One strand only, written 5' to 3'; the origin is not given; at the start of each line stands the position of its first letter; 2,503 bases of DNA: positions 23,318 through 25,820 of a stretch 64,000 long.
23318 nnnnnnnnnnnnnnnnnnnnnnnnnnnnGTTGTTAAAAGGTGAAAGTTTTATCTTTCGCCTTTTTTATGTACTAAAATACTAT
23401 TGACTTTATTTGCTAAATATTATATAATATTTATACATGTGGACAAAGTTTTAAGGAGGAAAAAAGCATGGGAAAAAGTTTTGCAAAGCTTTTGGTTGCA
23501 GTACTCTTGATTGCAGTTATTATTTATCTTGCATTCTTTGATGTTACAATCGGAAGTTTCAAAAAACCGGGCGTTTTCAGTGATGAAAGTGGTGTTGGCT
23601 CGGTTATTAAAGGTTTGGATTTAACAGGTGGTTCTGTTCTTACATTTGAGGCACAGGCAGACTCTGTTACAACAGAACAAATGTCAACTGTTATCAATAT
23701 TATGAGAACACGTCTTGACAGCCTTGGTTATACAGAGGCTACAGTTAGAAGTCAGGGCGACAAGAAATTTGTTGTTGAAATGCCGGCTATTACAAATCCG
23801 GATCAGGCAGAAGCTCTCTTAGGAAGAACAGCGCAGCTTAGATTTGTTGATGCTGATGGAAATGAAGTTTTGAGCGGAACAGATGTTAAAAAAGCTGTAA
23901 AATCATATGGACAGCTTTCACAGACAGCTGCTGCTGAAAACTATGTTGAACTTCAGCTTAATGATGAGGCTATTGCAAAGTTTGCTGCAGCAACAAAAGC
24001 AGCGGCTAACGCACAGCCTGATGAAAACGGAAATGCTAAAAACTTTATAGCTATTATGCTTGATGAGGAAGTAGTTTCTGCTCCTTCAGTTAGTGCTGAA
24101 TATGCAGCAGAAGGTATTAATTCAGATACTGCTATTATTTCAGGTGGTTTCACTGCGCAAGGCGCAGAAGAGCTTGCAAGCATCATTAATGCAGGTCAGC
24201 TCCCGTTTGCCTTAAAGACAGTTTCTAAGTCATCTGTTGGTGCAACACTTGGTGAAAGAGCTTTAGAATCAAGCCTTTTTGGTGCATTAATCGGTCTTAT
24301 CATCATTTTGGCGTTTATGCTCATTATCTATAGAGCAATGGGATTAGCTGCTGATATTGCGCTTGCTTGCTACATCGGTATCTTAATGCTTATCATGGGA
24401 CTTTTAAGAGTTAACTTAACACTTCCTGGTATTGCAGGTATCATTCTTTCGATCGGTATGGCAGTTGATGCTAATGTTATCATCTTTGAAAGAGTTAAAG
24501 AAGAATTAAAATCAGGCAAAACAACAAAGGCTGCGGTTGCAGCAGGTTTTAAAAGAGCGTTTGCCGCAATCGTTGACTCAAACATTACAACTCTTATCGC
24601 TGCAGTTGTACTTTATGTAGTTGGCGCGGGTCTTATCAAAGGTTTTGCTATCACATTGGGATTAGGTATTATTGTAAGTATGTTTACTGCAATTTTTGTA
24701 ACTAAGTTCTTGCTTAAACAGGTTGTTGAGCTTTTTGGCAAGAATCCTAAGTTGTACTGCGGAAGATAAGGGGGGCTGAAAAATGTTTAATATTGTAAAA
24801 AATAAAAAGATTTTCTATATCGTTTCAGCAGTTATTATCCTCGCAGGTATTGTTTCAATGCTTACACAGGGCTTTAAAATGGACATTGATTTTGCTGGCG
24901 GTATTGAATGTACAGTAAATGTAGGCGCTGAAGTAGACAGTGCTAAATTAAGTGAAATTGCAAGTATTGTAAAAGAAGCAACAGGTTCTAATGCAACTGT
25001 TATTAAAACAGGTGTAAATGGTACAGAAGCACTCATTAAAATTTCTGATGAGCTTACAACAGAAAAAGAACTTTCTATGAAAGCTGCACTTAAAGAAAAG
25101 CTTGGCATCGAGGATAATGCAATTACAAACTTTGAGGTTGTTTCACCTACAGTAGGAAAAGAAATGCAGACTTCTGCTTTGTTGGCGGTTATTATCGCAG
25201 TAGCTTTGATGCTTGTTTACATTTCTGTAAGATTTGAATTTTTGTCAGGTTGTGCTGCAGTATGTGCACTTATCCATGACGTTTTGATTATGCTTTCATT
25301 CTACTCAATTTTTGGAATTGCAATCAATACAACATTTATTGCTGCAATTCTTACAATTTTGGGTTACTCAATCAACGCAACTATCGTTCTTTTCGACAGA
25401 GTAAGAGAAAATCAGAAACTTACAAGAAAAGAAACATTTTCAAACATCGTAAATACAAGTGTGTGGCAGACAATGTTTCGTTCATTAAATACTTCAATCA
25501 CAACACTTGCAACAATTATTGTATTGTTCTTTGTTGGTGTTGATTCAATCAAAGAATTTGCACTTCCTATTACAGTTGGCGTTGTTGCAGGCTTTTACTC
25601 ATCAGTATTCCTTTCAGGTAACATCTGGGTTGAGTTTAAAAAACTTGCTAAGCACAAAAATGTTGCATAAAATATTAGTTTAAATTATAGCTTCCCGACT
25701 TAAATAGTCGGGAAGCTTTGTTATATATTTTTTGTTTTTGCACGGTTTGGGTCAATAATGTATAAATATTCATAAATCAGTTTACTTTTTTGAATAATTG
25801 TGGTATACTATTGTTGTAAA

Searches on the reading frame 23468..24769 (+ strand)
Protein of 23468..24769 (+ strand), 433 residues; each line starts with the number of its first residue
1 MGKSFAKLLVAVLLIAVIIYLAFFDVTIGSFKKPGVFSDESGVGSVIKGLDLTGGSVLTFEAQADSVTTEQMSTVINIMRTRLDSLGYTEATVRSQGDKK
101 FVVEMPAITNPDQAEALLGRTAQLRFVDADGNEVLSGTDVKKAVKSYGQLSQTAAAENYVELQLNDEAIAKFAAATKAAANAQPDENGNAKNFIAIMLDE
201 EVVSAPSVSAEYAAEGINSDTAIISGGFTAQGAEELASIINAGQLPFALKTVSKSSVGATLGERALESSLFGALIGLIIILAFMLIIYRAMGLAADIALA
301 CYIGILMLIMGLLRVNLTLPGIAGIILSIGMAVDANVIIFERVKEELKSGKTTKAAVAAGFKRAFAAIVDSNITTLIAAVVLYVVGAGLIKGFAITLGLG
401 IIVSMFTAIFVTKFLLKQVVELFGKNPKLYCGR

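Call 4: search_protein_families(library=pfam, proteins=[window:23468-24769:+])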
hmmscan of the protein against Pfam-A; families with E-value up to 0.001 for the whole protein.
window:23468-24769:+ (433 aa): 4 families
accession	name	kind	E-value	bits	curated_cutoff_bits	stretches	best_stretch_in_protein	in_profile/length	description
PF02355.23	SecD_SecF_C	-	4.2e-20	72.4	20.5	1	249-419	13-186/189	Protein export membrane protein SecD/SecF, C-terminal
PF21760.3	SecD_1st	-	7.8e-17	60.9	27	1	72-130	1-59/60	Protein translocase subunit SecDF, P1 domain, N-terminal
PF22599.2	SecDF_P1_head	-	1.8e-15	57.2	27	1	132-246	18-113/114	SecDF, P1 head subdomain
PF03176.21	MMPL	-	1.1e-09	38.1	20.5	1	268-409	144-292/333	MMPL family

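Call 5: search_protein_families(library=ncbifam, proteins=[window:23468-24769:+])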
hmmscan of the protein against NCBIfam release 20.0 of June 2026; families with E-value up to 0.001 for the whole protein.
window:23468-24769:+ (433 aa): 26 families (the best 25 are shown)
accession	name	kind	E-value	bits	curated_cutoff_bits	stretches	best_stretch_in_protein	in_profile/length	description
NF009583.0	PRK13024.1-3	subfamily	2.1e-105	353.4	721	2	131-421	161-433/755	protein translocase subunit SecDF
TIGR01129.1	secD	equivalog_domain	8.8e-102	341.2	244.4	2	133-416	133-397/397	protein translocase subunit SecD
NF009585.0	PRK13024.1-5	equivalog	8e-87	292.2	1037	2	130-420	378-648/993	protein translocase subunit SecDF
NF009581.0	PRK13024.1-1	equivalog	2.8e-78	263.8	1058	1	44-421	30-412/752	protein translocase subunit SecDF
NF009584.0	PRK13024.1-4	equivalog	1.7e-76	258.1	1171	1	43-421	29-414/759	protein translocase subunit SecDF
NF011315.0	PRK14726.1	equivalog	2.5e-73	247.5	1249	1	68-419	159-524/855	protein translocase subunit SecDF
NF009545.0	PRK12933.1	equivalog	9e-67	225.9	728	2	224-419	397-593/604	protein translocase subunit SecD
TIGR00916.1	2A0604s01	subfamily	7.3e-63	212.3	148.6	1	188-409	18-231/231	SecD/SecF family protein translocase subunit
NF009580.0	PRK13023.1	equivalog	3.5e-53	180.9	1153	2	156-421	199-449/775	protein translocase subunit SecDF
NF006218.0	PRK08343.1-4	subfamily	3.3e-48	164.5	383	1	46-409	31-378/392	preprotein translocase subunit SecD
NF009540.0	PRK12911.1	equivalog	1.1e-46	158.9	1878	1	192-416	840-1058/1403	bifunctional preprotein translocase subunit SecD/SecF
NF009582.0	PRK13024.1-2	equivalog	6e-45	153.5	723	1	160-421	230-489/859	protein translocase subunit SecDF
NF046001.1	SecDF_plasm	equivalog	6.5e-33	113.8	500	1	160-429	237-515/878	protein translocase subunit SecDF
NF006216.0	PRK08343.1-2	equivalog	1.4e-29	103.3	519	2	229-407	308-489/506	preprotein translocase subunit SecD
NF006217.0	PRK08343.1-3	equivalog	4.1e-26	91.7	491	1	53-408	172-528/544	preprotein translocase subunit SecD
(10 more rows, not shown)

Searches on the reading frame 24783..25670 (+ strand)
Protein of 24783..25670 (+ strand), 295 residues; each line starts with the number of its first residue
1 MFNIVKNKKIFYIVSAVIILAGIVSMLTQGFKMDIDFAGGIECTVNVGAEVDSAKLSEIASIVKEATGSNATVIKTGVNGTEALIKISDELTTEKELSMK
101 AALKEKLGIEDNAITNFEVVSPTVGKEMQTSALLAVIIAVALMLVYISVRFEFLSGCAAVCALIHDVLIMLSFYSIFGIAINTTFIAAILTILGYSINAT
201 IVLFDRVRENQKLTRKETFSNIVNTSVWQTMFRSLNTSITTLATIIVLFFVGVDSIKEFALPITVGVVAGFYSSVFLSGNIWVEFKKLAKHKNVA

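Call 4: search_protein_families(library=pfam, proteins=[window:24783-25670:+])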
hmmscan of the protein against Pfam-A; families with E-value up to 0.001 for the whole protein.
window:24783-25670:+ (295 aa): 1 family
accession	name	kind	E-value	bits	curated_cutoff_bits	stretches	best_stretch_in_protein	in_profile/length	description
PF02355.23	SecD_SecF_C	-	1.4e-59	201.1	20.5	1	111-287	12-188/189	Protein export membrane protein SecD/SecF, C-terminal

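Call 5: search_protein_families(library=ncbifam, proteins=[window:24783-25670:+])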
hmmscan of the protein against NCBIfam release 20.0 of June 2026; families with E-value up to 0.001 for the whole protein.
window:24783-25670:+ (295 aa): 25 families
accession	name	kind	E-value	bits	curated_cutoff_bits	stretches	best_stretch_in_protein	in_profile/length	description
TIGR00966.2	transloc_SecF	equivalog_domain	9.9e-85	284.4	160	1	2-284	1-278/279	protein translocase subunit SecF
NF009583.0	PRK13024.1-3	subfamily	7.1e-71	239.2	721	1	2-293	457-741/755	protein translocase subunit SecDF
NF009581.0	PRK13024.1-1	equivalog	2.5e-67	227.6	1058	1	2-288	449-732/752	protein translocase subunit SecDF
NF009584.0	PRK13024.1-4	equivalog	6.3e-60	203.4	1171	1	2-290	451-736/759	protein translocase subunit SecDF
NF009585.0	PRK13024.1-5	equivalog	1.3e-57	195.5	1037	1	2-292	670-984/993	protein translocase subunit SecDF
NF011315.0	PRK14726.1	equivalog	2.9e-53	181.2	1249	1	6-291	551-833/855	protein translocase subunit SecDF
TIGR00916.1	2A0604s01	subfamily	3.7e-51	174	148.6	1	60-275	21-231/231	SecD/SecF family protein translocase subunit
NF009580.0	PRK13023.1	equivalog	1.1e-39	136.3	1153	1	17-286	484-751/775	protein translocase subunit SecDF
NF009582.0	PRK13024.1-2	equivalog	6.5e-38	130.2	723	1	13-290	538-829/859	protein translocase subunit SecDF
NF009540.0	PRK12911.1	equivalog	1.7e-30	105.2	1878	1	116-279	1220-1388/1403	bifunctional preprotein translocase subunit SecD/SecF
NF046001.1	SecDF_plasm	equivalog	4.1e-27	94.6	500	1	10-288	542-849/878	protein translocase subunit SecDF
TIGR01129.1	secD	equivalog_domain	2.3e-20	73.1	244.4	1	61-278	181-393/397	protein translocase subunit SecD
NF006353.0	PRK08578.1-1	subfamily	1.5e-18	67.2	282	1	6-253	3-236/281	preprotein translocase subunit SecF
NF041305.1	SecF_Halo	equivalog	1.2e-17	64.2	420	1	13-272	27-270/289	protein translocase subunit SecF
NF006356.0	PRK08578.1-4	equivalog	5.6e-17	62.2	330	1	10-277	40-286/302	preprotein translocase subunit SecF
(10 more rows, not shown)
